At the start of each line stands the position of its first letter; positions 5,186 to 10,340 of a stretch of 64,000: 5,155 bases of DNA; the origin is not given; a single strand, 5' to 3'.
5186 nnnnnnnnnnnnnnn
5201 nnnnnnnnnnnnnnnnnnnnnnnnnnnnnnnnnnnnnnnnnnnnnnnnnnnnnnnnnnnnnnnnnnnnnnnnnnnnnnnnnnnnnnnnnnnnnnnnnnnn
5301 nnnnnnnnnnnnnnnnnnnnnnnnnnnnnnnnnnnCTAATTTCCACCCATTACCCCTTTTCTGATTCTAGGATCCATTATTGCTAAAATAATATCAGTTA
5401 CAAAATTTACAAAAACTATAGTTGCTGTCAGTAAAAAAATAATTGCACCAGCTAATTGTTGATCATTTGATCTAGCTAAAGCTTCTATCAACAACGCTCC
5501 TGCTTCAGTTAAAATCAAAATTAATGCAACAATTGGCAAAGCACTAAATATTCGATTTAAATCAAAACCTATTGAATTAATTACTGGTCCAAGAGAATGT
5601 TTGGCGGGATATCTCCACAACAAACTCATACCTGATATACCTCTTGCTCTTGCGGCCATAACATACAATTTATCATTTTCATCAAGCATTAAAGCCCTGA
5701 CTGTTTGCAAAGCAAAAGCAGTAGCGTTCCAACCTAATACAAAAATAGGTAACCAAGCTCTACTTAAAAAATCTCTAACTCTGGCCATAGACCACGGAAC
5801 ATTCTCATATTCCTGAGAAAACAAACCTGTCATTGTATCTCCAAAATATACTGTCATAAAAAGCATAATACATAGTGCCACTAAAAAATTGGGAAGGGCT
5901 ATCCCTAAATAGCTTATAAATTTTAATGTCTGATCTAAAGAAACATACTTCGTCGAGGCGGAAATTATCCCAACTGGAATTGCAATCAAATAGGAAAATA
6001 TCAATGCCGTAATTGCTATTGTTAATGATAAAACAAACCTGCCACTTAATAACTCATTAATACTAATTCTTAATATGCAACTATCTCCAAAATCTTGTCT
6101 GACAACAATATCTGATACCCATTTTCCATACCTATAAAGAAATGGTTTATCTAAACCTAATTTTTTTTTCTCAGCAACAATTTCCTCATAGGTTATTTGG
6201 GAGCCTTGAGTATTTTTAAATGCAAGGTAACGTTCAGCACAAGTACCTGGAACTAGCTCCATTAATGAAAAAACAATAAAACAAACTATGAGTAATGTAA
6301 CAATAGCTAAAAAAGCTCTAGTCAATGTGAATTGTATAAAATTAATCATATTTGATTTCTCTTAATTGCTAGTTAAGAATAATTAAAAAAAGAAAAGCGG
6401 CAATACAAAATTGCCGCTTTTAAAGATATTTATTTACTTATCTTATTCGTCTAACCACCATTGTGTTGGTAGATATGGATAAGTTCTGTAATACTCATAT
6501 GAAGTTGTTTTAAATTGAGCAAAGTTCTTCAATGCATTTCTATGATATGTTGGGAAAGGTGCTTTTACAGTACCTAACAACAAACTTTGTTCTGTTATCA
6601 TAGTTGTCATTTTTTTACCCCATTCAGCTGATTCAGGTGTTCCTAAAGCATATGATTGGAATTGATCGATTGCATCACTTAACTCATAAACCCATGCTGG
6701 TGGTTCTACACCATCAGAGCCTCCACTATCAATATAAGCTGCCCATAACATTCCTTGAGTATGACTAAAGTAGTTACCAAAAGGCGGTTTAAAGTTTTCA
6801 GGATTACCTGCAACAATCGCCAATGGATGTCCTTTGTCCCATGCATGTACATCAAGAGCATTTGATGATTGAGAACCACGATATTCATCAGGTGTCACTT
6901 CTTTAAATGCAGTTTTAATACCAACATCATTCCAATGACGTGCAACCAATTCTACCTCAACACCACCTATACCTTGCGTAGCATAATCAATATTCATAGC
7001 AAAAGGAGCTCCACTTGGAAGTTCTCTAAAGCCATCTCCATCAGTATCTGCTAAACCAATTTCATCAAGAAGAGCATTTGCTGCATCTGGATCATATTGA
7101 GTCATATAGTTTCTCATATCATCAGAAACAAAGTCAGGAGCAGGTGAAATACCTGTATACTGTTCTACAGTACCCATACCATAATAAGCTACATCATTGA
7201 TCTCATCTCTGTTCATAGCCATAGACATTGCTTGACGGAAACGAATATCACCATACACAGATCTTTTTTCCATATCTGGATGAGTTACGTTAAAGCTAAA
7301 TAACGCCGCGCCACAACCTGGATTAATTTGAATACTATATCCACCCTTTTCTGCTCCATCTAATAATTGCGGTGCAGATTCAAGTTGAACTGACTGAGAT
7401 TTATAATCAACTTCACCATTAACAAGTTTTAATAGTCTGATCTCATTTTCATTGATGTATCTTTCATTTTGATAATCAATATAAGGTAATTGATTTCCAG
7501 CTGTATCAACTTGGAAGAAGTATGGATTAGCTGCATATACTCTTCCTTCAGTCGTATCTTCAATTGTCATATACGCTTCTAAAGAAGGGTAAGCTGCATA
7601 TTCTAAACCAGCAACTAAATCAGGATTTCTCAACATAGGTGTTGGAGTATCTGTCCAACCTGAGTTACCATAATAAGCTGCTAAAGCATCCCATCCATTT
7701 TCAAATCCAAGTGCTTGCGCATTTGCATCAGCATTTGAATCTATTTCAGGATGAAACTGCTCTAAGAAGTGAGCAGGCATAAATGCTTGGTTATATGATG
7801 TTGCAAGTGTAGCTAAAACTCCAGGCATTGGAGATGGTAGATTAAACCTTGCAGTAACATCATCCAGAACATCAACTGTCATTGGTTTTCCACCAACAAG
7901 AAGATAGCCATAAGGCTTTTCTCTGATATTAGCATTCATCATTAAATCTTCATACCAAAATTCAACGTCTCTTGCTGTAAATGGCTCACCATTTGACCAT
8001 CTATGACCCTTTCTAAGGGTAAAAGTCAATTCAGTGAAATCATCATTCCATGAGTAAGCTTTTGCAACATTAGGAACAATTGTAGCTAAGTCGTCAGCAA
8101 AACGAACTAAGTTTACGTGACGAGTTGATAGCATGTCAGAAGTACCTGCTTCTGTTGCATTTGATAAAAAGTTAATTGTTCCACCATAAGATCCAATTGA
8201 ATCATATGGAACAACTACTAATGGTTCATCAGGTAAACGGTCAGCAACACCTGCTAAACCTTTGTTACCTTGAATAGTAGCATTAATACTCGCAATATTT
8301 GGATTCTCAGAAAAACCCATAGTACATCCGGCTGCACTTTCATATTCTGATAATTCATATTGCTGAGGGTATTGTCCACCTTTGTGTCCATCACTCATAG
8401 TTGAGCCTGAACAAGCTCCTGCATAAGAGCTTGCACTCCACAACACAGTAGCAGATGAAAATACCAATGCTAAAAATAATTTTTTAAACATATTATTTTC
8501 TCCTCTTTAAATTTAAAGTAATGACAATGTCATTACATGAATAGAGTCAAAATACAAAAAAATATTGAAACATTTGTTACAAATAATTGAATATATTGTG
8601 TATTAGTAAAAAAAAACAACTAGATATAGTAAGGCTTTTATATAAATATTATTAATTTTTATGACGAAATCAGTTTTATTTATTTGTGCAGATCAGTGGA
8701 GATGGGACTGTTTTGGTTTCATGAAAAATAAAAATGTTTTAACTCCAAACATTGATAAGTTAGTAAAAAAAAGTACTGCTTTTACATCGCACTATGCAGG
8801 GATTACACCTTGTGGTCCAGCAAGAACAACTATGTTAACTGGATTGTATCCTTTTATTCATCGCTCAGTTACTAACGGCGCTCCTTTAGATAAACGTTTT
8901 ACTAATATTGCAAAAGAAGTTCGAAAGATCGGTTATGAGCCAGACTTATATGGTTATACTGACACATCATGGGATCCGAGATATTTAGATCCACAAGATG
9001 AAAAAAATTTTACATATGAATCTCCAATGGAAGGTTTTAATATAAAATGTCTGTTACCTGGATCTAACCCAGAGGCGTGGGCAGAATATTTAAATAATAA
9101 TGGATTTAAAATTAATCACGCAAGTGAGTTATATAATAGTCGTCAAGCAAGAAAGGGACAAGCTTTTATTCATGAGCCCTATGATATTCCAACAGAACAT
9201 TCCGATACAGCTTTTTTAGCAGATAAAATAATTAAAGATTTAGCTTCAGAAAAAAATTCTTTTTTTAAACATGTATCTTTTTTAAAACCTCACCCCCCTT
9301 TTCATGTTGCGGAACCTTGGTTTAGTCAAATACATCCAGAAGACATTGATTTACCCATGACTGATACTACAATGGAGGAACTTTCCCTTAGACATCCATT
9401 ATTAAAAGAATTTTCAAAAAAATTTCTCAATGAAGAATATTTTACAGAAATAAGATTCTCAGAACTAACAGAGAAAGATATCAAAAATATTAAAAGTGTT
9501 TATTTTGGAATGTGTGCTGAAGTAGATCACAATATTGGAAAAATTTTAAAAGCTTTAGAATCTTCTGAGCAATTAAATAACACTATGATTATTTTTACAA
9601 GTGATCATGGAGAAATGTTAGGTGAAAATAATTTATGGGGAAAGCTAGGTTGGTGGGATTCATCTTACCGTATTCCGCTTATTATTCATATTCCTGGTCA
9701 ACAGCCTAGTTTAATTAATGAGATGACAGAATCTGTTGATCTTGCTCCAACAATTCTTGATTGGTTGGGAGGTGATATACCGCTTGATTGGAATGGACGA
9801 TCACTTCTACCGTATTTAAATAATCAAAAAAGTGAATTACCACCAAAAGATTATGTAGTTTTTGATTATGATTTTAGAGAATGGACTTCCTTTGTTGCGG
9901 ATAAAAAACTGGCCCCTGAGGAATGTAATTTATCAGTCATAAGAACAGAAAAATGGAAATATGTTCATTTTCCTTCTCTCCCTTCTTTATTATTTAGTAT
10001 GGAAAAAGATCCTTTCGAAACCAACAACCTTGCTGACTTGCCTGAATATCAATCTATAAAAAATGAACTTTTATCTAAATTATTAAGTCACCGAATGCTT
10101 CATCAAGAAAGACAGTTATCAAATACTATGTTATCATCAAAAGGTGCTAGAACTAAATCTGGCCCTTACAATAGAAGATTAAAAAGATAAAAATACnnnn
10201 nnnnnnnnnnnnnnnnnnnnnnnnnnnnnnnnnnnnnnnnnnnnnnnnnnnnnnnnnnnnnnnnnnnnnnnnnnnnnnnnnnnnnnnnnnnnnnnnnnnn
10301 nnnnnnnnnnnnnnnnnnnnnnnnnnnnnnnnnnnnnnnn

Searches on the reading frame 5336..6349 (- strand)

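Call 86: search_protein_families(library=ncbifam, proteins=[window:5336-6349:-], max_evalue=1e-10)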
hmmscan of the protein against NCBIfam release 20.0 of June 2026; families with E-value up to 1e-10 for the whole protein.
window:5336-6349:- (337 aa): 12 families
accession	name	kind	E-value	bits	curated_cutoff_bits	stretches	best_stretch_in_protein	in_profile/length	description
NF045470.1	Opp2B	equivalog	2.4e-51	174.7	350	1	14-330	4-300/300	nickel ABC transporter permease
NF045472.1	Opp4B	equivalog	1.1e-48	166.2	450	1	5-330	2-319/319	oligopeptide ABC transporter permease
NF045469.1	Opp1B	equivalog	4e-44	151.4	380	1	6-330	3-307/307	nickel/cobalt ABC transporter permease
TIGR02789.1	nickel_nikB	equivalog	1e-38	133.5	447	1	6-332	3-311/314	nickel ABC transporter permease subunit NikB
NF007677.0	PRK10352.1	equivalog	1.4e-31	109.7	433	1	5-332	2-309/314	nickel ABC transporter permease subunit NikB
NF045471.1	Opp3B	equivalog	1.9e-31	109.6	480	1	5-330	2-303/308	oligopeptide ABC transporter permease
NF011712.0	PRK15133.1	subfamily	3.9e-28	98.4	445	1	48-329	76-359/364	microcin C ABC transporter permease YejB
NF008161.0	PRK10914.1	equivalog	5.6e-28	98.1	590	2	5-169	2-160/339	dipeptide ABC transporter permease DppB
NF011661.0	PRK15081.1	equivalog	1.1e-25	90.8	463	1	5-330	2-304/306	glutathione ABC transporter permease GsiC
NF007008.0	PRK09471.1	equivalog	1.2e-24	87.4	388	1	5-330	2-305/306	oligopeptide ABC transporter permease OppB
NF011690.0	PRK15110.1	equivalog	1.3e-22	80.6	432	1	77-329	47-313/321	putrescine export ABC transporter permease SapB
NF043081.1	MMSYN1_0165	equivalog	7.7e-19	67.9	350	1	96-330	166-385/388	oligopeptide ABC transporter permease OppB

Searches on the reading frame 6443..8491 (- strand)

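Call 86: search_protein_families(library=ncbifam, proteins=[window:6443-8491:-], max_evalue=1e-10)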
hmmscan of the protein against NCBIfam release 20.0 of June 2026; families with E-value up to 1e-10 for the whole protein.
window:6443-8491:- (682 aa): 4 families
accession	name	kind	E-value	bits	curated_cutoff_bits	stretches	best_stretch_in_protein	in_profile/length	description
NF045467.1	Opp4A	equivalog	6.2e-30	104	650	1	401-530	296-431/556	oligopeptide ABC transporter substrate-binding protein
TIGR02294.1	nickel_nikA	equivalog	7.6e-19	67.6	393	0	345-549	201-396/501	nickel ABC transporter substrate-binding protein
TIGR04028.1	SBP_KPN_01854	hypoth_equivalog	1.8e-16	59.8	468.5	0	138-244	44-148/509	TIGR04028 family ABC transporter substrate-binding protein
NF043070.1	DppA_dipep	equivalog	6.1e-12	44.9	1005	0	391-529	288-409/535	dipeptide ABC transporter periplasmic-binding protein DppA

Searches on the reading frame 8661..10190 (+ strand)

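Call 86: search_protein_families(library=ncbifam, proteins=[window:8661-10190:+], max_evalue=1e-10)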
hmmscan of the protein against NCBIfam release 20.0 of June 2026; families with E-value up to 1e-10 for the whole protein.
window:8661-10190:+ (509 aa): 5 families
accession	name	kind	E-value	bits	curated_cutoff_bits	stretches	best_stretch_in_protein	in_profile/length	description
NF045661.1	HdlasePehA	equivalog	3.8e-132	441.5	900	1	2-495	2-502/506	phosphoric/sulfuric ester hydrolase PehA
TIGR03417.1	chol_sulfatase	equivalog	3.8e-58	197.6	433.45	1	182-476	164-438/500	choline-sulfatase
NF010322.0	PRK13759.1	equivalog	1.5e-57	195.2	481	2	171-478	170-457/486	arylsulfatase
NF052527.1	Mn_arylsulf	exception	1.9e-33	116.1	850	1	3-491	2-465/479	manganese-dependent arylsulfatase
NF038282.1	LapC_YejM_PbgA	exception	9.6e-13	47.3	825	1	249-367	380-498/584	LPS biosynthesis-modulating metalloenzyme YejM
